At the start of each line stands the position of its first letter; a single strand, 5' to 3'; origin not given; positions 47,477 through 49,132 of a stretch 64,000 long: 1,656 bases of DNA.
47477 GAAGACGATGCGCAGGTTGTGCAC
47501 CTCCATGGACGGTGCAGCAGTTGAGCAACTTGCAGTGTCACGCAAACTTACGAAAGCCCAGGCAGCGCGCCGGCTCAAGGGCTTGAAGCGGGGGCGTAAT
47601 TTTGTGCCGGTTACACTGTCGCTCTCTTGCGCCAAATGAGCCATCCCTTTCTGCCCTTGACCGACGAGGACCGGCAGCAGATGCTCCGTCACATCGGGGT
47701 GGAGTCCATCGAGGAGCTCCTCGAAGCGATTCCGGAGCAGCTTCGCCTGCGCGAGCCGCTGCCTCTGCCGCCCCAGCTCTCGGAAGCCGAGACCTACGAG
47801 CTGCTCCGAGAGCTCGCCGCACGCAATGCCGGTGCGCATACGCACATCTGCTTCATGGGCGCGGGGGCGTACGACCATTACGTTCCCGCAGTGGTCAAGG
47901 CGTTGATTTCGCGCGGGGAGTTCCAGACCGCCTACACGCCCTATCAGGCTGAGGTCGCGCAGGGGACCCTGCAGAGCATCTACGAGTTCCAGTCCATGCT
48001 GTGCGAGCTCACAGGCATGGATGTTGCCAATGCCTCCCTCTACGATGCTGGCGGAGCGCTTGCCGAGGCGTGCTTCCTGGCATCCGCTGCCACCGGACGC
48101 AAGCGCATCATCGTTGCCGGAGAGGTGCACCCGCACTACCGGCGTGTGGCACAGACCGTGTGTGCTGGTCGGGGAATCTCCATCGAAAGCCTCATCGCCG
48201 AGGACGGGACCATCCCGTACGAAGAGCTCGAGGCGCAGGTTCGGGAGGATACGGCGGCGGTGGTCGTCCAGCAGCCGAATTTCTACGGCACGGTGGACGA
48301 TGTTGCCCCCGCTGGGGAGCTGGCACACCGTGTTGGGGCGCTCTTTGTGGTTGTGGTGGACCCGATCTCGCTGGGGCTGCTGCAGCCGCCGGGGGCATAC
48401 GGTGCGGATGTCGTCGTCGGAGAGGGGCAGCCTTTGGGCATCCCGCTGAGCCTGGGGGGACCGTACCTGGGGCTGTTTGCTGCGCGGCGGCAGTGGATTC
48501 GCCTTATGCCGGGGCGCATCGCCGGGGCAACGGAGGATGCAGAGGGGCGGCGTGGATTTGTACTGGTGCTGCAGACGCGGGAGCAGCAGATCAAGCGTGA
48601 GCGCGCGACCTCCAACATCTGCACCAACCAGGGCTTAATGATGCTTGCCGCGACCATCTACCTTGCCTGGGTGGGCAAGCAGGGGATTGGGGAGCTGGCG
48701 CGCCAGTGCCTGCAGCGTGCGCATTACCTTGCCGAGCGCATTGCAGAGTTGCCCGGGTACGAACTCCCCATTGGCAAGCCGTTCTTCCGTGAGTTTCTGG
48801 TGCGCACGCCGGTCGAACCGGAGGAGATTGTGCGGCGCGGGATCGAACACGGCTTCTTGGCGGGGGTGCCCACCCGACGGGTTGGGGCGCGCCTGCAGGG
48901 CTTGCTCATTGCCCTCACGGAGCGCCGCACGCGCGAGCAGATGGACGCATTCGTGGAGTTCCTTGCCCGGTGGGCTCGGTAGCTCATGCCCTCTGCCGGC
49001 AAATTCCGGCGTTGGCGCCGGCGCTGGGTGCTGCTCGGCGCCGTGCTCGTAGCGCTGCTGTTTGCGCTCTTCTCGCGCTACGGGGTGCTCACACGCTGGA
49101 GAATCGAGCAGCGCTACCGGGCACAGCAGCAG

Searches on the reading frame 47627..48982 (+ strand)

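Call 58: search_protein_families(library=pfam, proteins=[window:47627-48982:+], max_evalue=0.01)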
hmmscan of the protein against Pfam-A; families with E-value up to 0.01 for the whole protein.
window:47627-48982:+ (451 aa): 2 families
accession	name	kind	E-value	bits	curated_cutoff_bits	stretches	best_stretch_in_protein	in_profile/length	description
PF02347.22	GDC-P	-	1.4e-124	416.7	26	1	8-444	3-427/429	Glycine cleavage system P-protein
PF00266.25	Aminotran_5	-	2.1e-07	30.7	21.5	1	155-242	86-174/371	Aminotransferase class-V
